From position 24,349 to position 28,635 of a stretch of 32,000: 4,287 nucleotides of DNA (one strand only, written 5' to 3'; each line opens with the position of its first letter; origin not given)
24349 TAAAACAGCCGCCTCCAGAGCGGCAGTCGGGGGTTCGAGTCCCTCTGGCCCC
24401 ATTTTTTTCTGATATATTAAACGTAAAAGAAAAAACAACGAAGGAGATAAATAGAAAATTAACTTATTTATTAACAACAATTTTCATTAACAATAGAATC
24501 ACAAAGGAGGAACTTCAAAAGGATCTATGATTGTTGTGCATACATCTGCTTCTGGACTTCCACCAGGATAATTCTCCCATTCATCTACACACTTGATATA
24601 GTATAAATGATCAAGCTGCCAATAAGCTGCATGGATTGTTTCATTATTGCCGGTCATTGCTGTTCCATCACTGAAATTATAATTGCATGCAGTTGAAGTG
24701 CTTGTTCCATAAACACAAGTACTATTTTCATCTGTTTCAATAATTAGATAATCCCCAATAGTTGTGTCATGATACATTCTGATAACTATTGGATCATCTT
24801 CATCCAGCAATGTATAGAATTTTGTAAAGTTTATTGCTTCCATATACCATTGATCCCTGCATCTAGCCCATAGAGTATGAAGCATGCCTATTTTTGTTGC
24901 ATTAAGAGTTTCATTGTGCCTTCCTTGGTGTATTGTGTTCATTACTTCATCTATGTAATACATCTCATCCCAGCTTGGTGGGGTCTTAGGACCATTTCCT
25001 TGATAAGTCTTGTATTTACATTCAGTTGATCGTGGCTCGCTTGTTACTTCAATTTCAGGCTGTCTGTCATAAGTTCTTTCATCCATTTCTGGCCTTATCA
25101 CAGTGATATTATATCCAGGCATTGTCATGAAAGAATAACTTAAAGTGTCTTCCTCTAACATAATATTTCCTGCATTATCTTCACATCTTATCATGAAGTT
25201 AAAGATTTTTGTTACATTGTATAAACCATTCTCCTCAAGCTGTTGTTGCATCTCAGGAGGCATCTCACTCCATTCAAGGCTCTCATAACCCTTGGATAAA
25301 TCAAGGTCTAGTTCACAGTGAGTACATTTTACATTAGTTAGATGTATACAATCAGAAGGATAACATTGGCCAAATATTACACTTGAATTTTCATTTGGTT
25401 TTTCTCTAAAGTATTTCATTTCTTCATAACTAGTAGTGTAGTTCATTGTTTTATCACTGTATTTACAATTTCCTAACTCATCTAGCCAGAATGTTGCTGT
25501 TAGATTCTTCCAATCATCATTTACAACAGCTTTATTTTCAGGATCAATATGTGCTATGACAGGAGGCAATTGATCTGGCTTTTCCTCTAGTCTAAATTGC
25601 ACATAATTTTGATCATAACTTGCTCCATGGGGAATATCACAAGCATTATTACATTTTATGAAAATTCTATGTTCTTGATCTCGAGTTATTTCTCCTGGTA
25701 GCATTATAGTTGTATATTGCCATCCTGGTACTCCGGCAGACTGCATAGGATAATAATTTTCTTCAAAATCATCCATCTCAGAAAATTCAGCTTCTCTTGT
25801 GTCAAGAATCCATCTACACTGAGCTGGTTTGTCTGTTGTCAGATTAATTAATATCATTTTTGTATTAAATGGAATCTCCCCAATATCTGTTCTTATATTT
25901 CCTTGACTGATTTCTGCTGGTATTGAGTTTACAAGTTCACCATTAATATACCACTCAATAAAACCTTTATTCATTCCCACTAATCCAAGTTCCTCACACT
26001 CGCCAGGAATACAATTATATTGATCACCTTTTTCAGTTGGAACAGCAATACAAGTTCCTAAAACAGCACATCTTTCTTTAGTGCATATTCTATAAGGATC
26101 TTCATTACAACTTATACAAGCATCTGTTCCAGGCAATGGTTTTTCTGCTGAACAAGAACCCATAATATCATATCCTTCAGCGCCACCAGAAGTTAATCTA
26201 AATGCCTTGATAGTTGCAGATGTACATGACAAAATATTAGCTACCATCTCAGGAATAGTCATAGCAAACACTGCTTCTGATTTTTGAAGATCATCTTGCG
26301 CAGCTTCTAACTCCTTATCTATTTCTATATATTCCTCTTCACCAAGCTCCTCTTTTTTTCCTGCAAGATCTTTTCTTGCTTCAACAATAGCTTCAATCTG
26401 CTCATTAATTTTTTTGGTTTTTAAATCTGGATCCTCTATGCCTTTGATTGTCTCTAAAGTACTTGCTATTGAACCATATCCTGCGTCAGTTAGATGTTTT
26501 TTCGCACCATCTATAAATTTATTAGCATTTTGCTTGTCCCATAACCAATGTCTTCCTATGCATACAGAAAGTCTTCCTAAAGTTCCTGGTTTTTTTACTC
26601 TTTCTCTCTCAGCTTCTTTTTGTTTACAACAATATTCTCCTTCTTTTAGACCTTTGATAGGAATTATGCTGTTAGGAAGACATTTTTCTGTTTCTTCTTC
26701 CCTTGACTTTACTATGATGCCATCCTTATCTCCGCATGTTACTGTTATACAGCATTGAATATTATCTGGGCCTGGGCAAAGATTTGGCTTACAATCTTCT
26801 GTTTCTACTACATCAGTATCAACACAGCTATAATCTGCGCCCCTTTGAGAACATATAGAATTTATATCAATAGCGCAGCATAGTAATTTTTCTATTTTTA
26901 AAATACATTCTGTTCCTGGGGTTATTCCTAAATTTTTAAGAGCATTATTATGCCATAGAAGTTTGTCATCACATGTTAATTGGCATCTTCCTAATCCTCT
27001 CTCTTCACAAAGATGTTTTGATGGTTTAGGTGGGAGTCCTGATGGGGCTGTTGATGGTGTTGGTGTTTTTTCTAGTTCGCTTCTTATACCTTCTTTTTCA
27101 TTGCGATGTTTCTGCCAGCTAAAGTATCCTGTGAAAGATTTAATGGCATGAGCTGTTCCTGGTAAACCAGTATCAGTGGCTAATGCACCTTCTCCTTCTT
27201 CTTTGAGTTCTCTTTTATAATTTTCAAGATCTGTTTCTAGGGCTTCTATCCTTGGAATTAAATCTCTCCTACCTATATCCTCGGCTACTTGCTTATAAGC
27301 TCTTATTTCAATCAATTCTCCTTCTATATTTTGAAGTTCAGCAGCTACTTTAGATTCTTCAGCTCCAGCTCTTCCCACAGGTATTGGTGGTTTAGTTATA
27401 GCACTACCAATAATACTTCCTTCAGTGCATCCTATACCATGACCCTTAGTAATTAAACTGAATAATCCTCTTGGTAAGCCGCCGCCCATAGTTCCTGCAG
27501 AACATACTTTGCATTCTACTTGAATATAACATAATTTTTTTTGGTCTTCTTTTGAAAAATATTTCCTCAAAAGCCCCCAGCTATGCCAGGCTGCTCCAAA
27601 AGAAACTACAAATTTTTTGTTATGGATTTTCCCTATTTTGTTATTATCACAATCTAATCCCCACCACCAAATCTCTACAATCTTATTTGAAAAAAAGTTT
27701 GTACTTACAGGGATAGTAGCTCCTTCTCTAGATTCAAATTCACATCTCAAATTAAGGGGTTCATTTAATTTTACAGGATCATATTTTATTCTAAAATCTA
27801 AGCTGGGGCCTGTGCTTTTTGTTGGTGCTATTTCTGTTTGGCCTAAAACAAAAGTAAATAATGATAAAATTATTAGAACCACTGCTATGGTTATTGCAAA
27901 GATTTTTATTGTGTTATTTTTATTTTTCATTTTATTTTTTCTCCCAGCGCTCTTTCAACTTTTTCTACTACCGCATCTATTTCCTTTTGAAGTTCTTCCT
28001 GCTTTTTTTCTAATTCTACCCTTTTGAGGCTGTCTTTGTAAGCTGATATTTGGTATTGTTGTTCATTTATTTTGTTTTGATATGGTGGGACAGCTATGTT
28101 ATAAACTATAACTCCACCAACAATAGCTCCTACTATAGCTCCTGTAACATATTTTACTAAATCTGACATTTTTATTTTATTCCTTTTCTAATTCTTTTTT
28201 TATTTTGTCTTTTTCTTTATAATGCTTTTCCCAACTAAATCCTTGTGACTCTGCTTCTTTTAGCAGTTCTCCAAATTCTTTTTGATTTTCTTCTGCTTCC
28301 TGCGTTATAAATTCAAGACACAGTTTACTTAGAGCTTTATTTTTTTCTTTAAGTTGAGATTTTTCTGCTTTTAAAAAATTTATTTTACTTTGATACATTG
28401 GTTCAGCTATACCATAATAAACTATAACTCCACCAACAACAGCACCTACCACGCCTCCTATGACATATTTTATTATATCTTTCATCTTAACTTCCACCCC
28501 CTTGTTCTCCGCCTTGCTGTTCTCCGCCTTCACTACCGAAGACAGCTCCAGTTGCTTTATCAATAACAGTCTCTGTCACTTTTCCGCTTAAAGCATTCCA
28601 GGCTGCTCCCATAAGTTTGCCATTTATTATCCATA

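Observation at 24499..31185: Compact five-gene operon of pilin-like, glycine-zipper and giant cysteine-rich secreted proteins: candidate undescribed cell-surface system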

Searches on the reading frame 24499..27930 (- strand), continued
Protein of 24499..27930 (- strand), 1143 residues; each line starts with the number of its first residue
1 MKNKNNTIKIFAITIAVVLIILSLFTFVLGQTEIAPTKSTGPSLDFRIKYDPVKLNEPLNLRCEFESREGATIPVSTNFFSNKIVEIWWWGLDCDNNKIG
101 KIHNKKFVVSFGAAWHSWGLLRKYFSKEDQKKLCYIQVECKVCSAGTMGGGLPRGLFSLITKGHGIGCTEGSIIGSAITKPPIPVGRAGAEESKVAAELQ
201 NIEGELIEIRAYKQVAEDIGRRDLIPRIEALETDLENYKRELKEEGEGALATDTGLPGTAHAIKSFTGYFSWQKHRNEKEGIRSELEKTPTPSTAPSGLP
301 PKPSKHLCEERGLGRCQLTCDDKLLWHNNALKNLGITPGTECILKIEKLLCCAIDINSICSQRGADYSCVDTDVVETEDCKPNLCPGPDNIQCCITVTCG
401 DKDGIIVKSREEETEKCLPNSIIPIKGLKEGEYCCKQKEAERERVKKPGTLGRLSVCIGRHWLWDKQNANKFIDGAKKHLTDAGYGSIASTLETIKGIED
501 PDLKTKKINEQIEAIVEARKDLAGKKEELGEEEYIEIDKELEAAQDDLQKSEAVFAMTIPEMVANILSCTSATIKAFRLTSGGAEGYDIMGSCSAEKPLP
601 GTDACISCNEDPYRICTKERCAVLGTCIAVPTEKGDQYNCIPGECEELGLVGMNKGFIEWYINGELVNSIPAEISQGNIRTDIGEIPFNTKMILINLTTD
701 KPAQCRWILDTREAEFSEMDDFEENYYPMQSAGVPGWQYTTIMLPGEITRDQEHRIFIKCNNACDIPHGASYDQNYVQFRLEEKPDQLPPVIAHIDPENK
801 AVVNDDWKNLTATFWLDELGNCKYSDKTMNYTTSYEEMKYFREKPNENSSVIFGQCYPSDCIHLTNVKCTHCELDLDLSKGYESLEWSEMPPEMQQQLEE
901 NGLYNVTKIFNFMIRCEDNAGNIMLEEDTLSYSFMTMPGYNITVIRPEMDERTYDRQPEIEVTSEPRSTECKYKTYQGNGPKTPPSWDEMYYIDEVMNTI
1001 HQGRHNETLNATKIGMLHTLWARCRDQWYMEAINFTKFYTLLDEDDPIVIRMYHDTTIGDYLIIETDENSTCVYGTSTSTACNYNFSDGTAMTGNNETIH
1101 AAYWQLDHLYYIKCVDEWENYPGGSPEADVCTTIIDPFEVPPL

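Call 69: list_cluster_members(proteins=[P0079, P0090, P0105, P0114, P0119, P0130, P0134, P0153, P0172, P0203])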
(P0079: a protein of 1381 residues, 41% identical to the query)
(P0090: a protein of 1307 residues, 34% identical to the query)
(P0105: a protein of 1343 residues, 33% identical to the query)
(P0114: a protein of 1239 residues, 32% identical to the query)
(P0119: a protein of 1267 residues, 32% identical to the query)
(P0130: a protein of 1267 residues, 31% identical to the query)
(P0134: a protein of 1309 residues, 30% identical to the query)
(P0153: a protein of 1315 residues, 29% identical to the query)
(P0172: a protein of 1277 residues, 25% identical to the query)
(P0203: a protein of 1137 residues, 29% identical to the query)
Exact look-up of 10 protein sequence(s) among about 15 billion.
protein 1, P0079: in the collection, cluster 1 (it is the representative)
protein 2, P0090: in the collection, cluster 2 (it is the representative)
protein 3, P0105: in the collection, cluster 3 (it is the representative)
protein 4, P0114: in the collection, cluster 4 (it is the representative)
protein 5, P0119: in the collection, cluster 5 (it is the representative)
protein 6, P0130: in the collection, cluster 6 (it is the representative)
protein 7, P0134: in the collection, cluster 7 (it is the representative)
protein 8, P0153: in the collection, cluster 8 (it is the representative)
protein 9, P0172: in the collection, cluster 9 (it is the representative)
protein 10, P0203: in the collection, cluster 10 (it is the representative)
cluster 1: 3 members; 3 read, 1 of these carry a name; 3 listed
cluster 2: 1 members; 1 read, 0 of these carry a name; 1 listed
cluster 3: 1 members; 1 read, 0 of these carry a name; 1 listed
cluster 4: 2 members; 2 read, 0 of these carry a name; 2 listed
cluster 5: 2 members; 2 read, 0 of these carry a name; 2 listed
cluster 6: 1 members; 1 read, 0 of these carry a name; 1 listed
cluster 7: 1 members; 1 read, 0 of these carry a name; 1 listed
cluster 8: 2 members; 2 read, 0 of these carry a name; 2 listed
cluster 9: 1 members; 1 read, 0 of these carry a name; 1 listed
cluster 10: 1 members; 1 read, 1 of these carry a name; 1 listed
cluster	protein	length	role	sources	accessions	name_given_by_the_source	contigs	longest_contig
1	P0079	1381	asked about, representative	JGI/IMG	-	-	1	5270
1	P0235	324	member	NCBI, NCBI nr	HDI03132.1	MAG TPA: hypothetical protein ENF67_01155, partial [Candidatus Pacearchaeota archaeon] | hypothetical protein [Candidatus Pacearchaeota archaeon]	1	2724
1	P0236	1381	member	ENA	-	-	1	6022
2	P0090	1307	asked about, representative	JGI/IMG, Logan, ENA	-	-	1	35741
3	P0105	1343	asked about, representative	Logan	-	-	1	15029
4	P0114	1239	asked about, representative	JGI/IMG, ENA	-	-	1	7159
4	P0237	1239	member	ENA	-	-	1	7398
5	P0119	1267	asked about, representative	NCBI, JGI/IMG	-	-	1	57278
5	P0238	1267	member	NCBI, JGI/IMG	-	-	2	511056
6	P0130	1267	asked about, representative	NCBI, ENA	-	-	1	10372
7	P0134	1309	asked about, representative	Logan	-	-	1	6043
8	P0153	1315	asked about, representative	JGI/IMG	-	-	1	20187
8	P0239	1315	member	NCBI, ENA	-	-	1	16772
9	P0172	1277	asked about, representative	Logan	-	-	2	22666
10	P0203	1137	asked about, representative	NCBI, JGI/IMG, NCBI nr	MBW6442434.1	hypothetical protein K0A97_01465 [Patescibacteria group bacterium] | hypothetical protein [Patescibacteria group bacterium]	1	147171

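Call 73: search_solved_structures(query=A3, max_evalue=1)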
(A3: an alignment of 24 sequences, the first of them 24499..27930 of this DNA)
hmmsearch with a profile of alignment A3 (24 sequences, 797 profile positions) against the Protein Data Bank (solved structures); distinct sequences matched with E-value up to 1: 4.
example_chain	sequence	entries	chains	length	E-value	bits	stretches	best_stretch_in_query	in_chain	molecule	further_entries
9dzw_A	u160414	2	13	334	0.039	15.2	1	28-198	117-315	CalC6_3 with DHR extension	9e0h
9k49_H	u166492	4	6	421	0.33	12.1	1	4-243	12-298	Tol-Pal system protein TolA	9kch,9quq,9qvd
9ddm_F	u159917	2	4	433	0.36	12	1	4-243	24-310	Tol-Pal system protein TolA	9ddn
9kpz_H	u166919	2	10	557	0.71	11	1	4-242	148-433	Ubiquitin-like protein SMT3,Tol-Pal system protein TolA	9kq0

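Call 87: find_related_loci(query=A6, collection=metagenome_contigs, flank=10000)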
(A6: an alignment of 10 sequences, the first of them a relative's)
Query A6 (1267 aa) in metagenome_contigs; peptide patterns used: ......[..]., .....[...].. (x = any residue, [..] = any of these).
600 stretches matched a pattern (row limit reached: there are more); 552 encode a relative of the query (tblastn E <= 1e-3); the best 80 are kept; 80 distinct loci.
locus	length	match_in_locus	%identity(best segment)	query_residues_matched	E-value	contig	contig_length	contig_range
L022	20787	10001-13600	61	2-1266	0e+0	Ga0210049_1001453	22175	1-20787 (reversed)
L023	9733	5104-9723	50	6-1263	0e+0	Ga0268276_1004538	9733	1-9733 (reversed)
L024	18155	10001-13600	61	2-1266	0e+0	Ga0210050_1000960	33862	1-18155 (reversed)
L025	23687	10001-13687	48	7-1264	0e+0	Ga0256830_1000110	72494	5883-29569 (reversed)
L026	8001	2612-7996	47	1-1260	0e+0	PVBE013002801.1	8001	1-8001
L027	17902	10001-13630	47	12-1261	0e+0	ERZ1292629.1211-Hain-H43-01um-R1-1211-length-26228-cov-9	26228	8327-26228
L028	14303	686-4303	47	12-1264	0e+0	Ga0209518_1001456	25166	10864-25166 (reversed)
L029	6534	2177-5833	45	2-1264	0e+0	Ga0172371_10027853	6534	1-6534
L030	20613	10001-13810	47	1-1260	0e+0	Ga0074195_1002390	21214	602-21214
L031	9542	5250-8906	46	1-1260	0e+0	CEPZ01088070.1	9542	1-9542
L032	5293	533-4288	45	1-1264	0e+0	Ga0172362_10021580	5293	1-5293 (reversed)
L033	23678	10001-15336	44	7-1264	0e+0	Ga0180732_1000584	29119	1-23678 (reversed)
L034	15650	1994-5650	46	23-1264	0e+0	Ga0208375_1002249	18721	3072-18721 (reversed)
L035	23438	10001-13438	45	35-1264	0e+0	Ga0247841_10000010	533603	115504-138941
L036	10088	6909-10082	47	12-1156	0e+0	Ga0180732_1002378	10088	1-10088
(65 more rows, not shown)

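Call 99: search_protein_families(library=padloc, proteins=[window:24499-27930:-], max_evalue=0.01)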
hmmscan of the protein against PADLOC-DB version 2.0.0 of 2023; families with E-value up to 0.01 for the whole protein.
window:24499-27930:- (1143 aa): 0 families

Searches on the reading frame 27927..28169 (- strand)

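Call 6: search_protein_families(library=pfam, proteins=[window:27927-28169:-], max_evalue=1)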
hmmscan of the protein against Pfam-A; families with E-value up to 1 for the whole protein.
window:27927-28169:- (80 aa): 6 families
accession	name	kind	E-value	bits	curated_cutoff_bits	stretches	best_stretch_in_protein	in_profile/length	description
PF15188.11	CCDC-167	-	0.023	15.4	27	1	32-79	4-51/84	Coiled-coil domain-containing protein 167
PF04612.17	T2SSM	-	0.035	14.8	27.8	1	11-55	20-64/160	Type II secretion system (T2SS), protein M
PF25472.1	DUF7902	-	0.042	14.5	26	1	26-72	2-48/85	Domain of unknown function (DUF7902)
PF12822.12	ECF_trnsprt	-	0.097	13.1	30.7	1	4-36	101-134/169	ECF transporter, substrate-specific component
PF03494.18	Beta-APP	-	0.28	11.6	25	1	9-22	25-38/39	Beta-amyloid peptide (beta-APP)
PF10779.14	XhlA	-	0.57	10.8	34.7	0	32-72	4-42/67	Haemolysin XhlA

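Call 7: search_protein_families(library=ncbifam, proteins=[window:27927-28169:-], max_evalue=1)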
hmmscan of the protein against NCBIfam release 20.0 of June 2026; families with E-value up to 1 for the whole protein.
window:27927-28169:- (80 aa): 8 families
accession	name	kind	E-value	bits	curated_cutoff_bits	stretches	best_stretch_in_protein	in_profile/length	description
TIGR03789.1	pdsO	hypoth_equivalog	0.0003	20.5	152.2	1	10-73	62-130/243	sortase-associated OmpA-like protein PdsO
NF053524.1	thylo_ssl2009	equivalog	0.00065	20.4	58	1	7-79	11-71/90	ssl2009 family thylakoid membrane protein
NF041479.2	spor_membprot_YtrI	equivalog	0.0075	16.2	125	1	12-75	16-77/166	sporulation membrane protein YtrI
TIGR03142.1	cytochro_ccmI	equivalog_domain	0.014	15.6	29.3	1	31-75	28-73/118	c-type cytochrome biogenesis protein CcmI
NF003838.0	PRK05420.1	equivalog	0.034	13.6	256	1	2-37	79-114/231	aquaporin Z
TIGR00861.1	MIP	subfamily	0.091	12.5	171.25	1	3-37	78-112/224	MIP family channel protein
NF049989.1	CD0519_CD1768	subfamily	0.093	11.3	300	1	10-69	161-222/378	CD0519/CD1768 family membrane protein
NF053549.1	FtsL_Actino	equivalog_domain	0.83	9.6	55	0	33-66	24-55/83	cell division protein FtsL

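Call 46: search_protein_families(library=phrogs, proteins=[window:27927-28169:-], max_evalue=0.01)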
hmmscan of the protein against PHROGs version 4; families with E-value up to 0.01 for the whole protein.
window:27927-28169:- (80 aa): 1 family
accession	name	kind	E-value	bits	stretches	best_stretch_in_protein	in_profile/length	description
phrog_1009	-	unknown function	0.0003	21.8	1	10-79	12-86/103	-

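Call 99: search_protein_families(library=padloc, proteins=[window:27927-28169:-], max_evalue=0.01)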
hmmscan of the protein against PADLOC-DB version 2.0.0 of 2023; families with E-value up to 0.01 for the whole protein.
window:27927-28169:- (80 aa): 2 families
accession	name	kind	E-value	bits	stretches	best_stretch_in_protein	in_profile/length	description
PDLC03842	LeoB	-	0.0011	15.9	1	8-78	461-527/568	-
PDLC04780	PDC-M71A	-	0.0053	14.2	1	5-71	241-308/352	-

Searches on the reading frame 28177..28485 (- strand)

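Call 6: search_protein_families(library=pfam, proteins=[window:28177-28485:-], max_evalue=1)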
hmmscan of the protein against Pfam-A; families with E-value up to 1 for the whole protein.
window:28177-28485:- (102 aa): 6 families
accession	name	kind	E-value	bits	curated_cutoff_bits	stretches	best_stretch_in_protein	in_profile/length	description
PF03961.19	FapA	-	0.0054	16.8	31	1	22-101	145-228/272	Flagellar Assembly Protein A beta solenoid domain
PF02028.23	BCCT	-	0.033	13.1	27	1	13-54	85-126/485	BCCT, betaine/carnitine/choline family transporter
PF04612.17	T2SSM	-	0.079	13.6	27.8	1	11-58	20-66/160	Type II secretion system (T2SS), protein M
PF06295.17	ZapG-like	-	0.2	12.2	33.5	1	8-54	2-49/123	Z-ring associated protein G-like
PF07716.20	bZIP_2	-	0.26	11.9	22.3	1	32-54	31-53/54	Basic region leucine zipper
PF00472.26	RF-1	-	0.68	10.3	35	1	39-87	49-97/116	RF-1 domain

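Call 7: search_protein_families(library=ncbifam, proteins=[window:28177-28485:-], max_evalue=1)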
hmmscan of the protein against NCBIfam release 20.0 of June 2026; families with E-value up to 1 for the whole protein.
window:28177-28485:- (102 aa): 11 families
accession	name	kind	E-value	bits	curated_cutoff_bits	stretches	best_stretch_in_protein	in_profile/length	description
NF041669.1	GvpT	domain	0.00019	21.9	80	1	8-98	6-81/123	GvpT/GvpP family gas vesicle accessory protein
NF045939.1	MHJ_0274_fam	hypoth_equivalog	0.00093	19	80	1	5-71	2-68/165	MHJ_0274 family protein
TIGR03789.1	pdsO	hypoth_equivalog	0.0012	18.6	152.2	1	7-82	55-125/243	sortase-associated OmpA-like protein PdsO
TIGR03929.1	T7_esaA_Nterm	equivalog_domain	0.012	15.2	122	1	36-91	129-184/193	type VII secretion protein EsaA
NF008672.1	PRK11677.1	equivalog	0.023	14.6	150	1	8-53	7-53/133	Z-ring associated protein ZapG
TIGR00861.1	MIP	subfamily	0.024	14.4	171.25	1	2-60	77-137/224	MIP family channel protein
NF053524.1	thylo_ssl2009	equivalog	0.11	13.2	58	1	8-54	12-57/90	ssl2009 family thylakoid membrane protein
TIGR02296.1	HpaC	equivalog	0.12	12.5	205.95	1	43-94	49-100/154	4-hydroxyphenylacetate 3-monooxygenase, reductase component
NF003838.0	PRK05420.1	equivalog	0.13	11.7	256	1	2-24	79-101/231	aquaporin Z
NF043012.1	LacAcidTportLarD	equivalog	0.14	11.6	390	1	3-37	78-112/237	D/L-lactic acid transporter LarD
TIGR00842.1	bcct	subfamily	0.16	10.7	407.55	1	14-52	48-87/452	BCCT family transporter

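Call 46: search_protein_families(library=phrogs, proteins=[window:28177-28485:-], max_evalue=0.01)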
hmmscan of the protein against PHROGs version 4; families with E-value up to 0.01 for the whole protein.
window:28177-28485:- (102 aa): 0 families

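Call 99: search_protein_families(library=padloc, proteins=[window:28177-28485:-], max_evalue=0.01)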
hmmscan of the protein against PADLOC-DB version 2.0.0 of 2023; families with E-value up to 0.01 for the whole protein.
window:28177-28485:- (102 aa): 0 families
